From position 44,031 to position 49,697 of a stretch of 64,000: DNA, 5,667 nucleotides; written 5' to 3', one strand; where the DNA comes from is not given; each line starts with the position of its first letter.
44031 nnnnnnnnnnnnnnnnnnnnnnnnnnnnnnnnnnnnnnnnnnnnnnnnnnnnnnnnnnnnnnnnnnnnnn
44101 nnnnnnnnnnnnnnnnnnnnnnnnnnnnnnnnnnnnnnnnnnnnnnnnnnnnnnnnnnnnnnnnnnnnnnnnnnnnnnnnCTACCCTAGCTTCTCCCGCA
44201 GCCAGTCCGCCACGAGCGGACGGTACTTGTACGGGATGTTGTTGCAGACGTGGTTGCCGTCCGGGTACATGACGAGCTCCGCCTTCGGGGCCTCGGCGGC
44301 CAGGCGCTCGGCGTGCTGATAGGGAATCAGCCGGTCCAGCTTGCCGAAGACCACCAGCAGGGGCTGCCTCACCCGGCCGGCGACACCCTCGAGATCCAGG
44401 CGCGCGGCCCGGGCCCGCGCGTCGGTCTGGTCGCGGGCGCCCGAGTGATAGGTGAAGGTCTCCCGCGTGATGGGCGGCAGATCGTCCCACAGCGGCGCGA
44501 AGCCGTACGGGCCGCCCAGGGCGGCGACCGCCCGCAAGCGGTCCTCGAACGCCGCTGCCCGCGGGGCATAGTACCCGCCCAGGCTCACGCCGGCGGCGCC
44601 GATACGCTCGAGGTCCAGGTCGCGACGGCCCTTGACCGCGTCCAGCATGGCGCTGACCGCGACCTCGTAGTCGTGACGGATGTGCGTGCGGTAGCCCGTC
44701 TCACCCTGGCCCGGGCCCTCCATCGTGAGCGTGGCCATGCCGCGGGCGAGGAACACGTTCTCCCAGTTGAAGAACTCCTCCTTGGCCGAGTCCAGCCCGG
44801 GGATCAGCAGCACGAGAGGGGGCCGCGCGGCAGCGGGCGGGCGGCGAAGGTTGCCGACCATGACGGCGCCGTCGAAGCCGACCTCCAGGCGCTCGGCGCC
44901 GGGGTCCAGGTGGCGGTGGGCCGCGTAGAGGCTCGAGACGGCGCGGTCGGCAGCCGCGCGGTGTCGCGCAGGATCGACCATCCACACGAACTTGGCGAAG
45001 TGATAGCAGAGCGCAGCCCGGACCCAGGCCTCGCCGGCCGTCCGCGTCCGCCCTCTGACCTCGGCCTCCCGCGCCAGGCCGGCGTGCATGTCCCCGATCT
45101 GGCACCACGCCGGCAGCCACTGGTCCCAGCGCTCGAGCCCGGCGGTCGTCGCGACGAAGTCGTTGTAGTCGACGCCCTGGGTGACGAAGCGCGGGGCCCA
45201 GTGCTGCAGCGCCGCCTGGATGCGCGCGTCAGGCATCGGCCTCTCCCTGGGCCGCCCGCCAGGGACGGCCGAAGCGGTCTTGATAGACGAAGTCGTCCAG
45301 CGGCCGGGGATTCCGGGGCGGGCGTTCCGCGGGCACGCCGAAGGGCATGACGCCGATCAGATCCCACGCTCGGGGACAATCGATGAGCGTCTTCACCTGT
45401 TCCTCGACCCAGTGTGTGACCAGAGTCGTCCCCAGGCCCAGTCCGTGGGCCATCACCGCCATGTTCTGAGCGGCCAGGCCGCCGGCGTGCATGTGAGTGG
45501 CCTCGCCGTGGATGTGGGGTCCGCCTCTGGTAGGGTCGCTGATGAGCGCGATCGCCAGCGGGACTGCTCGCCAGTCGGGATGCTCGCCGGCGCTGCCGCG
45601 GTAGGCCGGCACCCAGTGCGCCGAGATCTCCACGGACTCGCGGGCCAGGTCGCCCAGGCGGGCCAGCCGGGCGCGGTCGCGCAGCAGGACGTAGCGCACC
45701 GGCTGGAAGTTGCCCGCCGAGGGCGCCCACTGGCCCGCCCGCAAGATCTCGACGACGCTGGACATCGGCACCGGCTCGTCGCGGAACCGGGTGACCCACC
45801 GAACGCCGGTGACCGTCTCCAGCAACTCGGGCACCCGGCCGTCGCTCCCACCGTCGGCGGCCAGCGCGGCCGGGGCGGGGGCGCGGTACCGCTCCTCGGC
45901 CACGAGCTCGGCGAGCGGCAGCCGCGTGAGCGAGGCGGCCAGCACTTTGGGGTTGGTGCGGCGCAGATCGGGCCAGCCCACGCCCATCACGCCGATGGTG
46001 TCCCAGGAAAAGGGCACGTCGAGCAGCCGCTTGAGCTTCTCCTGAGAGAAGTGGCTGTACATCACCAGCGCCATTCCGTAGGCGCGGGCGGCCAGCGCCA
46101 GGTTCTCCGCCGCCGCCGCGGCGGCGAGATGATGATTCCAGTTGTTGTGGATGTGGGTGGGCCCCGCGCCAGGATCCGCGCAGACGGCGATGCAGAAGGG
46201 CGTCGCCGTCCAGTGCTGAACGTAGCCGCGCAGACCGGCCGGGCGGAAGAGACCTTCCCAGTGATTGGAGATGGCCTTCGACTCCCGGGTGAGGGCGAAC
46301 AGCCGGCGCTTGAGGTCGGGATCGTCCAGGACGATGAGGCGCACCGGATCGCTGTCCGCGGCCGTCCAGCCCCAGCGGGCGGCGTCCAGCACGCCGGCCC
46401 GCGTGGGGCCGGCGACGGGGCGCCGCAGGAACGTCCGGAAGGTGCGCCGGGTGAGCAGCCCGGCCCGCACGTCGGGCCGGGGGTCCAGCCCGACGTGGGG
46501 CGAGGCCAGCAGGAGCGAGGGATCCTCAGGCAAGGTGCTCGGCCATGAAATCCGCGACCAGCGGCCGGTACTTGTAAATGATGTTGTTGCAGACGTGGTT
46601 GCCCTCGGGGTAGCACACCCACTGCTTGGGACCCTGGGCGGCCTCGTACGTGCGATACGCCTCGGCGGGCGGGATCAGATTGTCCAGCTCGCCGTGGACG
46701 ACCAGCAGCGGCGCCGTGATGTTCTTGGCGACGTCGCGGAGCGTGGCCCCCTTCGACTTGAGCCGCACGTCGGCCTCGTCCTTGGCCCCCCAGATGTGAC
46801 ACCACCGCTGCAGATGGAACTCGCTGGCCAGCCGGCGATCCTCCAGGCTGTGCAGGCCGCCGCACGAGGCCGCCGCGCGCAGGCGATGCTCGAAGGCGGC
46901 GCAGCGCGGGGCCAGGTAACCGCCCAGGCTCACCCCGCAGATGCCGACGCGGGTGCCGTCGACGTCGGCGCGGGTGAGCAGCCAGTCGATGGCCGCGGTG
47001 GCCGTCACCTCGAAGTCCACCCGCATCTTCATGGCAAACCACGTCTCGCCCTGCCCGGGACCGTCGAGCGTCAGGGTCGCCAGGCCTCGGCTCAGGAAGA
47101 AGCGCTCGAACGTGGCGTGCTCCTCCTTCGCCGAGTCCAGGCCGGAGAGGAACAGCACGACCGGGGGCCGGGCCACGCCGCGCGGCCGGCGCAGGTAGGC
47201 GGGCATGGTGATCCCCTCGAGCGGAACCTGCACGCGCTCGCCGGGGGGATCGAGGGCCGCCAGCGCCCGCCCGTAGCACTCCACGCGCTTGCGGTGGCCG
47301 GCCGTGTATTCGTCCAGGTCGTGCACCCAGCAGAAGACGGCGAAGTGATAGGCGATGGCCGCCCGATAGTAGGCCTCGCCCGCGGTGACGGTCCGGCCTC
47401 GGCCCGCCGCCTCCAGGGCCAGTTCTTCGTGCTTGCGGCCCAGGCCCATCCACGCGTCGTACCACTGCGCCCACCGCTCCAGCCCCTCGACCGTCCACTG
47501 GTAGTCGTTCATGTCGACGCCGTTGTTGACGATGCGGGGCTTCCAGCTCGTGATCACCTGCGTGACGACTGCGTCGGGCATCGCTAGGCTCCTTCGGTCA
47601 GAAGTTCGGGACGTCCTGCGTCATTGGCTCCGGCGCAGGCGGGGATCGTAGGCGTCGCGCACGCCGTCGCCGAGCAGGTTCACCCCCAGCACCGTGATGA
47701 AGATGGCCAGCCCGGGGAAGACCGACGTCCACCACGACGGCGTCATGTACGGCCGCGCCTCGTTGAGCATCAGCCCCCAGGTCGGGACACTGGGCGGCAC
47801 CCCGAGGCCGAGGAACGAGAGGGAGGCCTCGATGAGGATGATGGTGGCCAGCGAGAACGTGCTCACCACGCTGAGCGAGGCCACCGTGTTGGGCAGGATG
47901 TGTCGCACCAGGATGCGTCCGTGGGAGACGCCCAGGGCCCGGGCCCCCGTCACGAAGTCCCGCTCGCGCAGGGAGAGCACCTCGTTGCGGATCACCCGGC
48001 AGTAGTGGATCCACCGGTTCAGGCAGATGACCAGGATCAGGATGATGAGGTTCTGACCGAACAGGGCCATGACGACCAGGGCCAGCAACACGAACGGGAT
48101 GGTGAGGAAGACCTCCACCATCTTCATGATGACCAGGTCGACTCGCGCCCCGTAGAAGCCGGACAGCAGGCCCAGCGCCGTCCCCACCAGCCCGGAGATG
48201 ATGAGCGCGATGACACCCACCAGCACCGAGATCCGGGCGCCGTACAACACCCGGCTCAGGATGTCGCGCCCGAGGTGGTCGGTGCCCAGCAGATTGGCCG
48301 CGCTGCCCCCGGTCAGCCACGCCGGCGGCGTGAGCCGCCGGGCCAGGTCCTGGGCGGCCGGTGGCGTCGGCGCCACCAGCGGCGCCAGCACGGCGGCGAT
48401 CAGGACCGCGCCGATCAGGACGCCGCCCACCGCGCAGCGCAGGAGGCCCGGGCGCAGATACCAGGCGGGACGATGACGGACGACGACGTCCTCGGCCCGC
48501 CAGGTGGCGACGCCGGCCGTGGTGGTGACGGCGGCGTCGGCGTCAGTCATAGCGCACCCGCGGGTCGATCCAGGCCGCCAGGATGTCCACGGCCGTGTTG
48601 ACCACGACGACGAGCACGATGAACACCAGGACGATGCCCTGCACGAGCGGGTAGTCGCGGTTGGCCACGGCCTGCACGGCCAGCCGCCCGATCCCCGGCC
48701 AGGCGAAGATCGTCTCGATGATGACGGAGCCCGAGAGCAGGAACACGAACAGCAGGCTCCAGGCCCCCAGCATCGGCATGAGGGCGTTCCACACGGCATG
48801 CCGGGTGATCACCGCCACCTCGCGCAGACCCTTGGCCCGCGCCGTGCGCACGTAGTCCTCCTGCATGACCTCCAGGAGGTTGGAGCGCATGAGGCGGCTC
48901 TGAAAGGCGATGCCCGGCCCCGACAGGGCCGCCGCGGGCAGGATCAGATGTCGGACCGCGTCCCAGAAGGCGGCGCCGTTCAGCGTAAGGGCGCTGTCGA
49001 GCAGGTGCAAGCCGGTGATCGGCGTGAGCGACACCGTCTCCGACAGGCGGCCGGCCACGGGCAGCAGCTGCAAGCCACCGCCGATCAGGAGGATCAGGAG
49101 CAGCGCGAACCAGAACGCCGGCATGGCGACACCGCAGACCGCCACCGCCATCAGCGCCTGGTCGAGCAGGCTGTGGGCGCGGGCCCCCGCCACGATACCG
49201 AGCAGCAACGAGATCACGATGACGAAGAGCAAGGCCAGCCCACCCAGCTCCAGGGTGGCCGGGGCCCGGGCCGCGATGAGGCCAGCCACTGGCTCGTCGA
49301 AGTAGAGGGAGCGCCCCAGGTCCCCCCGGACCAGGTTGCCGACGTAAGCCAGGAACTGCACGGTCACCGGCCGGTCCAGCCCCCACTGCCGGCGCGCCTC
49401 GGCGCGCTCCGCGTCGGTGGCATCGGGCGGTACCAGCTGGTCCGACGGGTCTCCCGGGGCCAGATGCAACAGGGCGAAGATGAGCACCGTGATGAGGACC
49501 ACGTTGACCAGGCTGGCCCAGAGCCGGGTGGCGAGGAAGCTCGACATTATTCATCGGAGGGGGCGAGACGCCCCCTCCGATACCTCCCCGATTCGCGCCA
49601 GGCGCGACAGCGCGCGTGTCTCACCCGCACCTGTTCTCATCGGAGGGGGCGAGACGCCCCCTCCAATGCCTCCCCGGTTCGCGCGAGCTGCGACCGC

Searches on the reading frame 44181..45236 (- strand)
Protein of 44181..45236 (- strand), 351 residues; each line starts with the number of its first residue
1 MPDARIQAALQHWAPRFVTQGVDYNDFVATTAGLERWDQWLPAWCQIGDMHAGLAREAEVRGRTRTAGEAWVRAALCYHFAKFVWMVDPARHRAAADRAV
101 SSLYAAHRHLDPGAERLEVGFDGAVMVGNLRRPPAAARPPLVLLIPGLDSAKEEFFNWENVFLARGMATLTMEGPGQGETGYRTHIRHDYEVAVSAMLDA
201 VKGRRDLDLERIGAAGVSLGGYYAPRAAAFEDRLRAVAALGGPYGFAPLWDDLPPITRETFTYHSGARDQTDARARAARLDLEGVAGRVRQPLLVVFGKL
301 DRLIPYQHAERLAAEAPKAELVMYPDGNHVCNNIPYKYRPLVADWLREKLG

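Call 22: search_protein_families(library=pfam, proteins=[window:44181-45236:-], max_evalue=0.00001)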
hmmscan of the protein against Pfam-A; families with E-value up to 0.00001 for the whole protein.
window:44181-45236:- (351 aa): 4 families
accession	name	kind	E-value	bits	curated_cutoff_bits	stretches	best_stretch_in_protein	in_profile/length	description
PF06500.17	FrsA-like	-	3e-14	53.1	22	1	25-243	83-299/414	Esterase FrsA-like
PF00561.26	Abhydrolase_1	-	6.5e-12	46.1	25.8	0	140-250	1-109/245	alpha/beta hydrolase fold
PF00326.27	Peptidase_S9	-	1.5e-10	41.4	22.6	1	156-350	3-210/213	Prolyl oligopeptidase family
PF12146.15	Hydrolase_4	-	8.5e-07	28.9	27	0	282-329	183-232/239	Serine aminopeptidase, S33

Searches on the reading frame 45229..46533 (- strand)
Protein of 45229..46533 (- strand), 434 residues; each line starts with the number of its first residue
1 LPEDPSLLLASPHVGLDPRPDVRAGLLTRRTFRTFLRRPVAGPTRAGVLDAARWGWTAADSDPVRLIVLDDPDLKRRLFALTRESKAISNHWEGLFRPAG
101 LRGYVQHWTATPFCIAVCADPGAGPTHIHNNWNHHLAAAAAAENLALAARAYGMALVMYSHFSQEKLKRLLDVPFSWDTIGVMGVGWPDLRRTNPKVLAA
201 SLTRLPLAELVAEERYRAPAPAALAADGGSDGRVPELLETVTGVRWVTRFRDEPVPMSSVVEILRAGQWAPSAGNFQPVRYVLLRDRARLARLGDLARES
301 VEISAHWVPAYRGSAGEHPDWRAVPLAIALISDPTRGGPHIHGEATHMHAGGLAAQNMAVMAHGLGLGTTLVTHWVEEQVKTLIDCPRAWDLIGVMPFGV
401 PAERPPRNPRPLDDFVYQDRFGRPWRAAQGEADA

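Call 22: search_protein_families(library=pfam, proteins=[window:45229-46533:-], max_evalue=0.00001)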
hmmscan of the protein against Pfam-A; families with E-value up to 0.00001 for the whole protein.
window:45229-46533:- (434 aa): 1 family
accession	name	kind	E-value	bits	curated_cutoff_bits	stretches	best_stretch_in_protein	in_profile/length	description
PF00881.29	Nitroreductase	-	5.3e-39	134.5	23.5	2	249-399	9-166/167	Nitroreductase family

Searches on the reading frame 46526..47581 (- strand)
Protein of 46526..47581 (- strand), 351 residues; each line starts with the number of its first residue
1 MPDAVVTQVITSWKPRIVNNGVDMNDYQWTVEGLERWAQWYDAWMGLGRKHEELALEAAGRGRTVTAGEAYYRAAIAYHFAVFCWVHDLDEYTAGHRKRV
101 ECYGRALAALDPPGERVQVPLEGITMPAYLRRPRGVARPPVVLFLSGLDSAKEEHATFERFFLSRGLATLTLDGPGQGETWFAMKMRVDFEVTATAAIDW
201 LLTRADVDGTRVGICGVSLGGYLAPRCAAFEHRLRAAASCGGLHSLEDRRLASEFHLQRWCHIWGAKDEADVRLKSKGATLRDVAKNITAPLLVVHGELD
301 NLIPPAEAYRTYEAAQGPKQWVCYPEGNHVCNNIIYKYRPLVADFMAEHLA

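Call 23: search_protein_families(library=pfam, proteins=[window:46526-47581:-], max_evalue=0.00001)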
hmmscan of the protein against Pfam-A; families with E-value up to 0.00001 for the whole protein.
window:46526-47581:- (351 aa): 6 families
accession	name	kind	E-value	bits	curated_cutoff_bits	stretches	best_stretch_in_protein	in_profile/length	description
PF06500.17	FrsA-like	-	1.1e-13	51.2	22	1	25-242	83-298/414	Esterase FrsA-like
PF00326.27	Peptidase_S9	-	1.6e-13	51.1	22.6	1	195-350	49-210/213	Prolyl oligopeptidase family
PF02129.25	Peptidase_S15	-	1.6e-09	38.3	23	0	123-248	2-134/262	X-Pro dipeptidyl-peptidase (S15 family)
PF12146.15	Hydrolase_4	-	7.8e-09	35.6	27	1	278-329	180-232/239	Serine aminopeptidase, S33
PF01738.24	DLH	-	9.4e-08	32.3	21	1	180-329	65-186/217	Dienelactone hydrolase family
PF05448.18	AXE1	-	8.2e-06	25.2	21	0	201-330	167-304/321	Acetyl xylan esterase (AXE1)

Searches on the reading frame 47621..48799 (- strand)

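Call 23: search_protein_families(library=pfam, proteins=[window:47621-48799:-], max_evalue=0.00001)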
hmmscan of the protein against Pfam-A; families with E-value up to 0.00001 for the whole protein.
window:47621-48799:- (392 aa): 1 family
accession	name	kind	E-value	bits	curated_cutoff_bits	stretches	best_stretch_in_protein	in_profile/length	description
PF00528.27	BPD_transp_1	-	4.4e-29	101.9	26.4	1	206-390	1-184/184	Binding-protein-dependent transport system inner membrane component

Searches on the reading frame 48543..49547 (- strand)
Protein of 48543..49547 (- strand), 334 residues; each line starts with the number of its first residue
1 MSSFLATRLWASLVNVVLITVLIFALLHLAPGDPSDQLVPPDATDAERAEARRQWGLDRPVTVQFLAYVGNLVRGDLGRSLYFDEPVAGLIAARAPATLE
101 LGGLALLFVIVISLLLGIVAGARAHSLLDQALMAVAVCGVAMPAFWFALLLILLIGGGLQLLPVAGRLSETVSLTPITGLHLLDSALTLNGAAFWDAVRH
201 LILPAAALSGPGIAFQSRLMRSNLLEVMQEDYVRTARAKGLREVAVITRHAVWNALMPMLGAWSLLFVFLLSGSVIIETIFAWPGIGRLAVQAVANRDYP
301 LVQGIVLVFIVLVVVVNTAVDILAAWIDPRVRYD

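Call 23: search_protein_families(library=pfam, proteins=[window:48543-49547:-], max_evalue=0.00001)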
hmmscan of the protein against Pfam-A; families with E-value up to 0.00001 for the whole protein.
window:48543-49547:- (334 aa): 2 families
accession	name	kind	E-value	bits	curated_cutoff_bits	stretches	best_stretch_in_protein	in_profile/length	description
PF00528.27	BPD_transp_1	-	5.8e-37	127.6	26.4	1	114-332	2-183/184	Binding-protein-dependent transport system inner membrane component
PF19300.4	BPD_transp_1_N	-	9.6e-10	39.1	23.8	1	1-87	1-99/114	Binding-prot-dependent transport system membrane comp, N-term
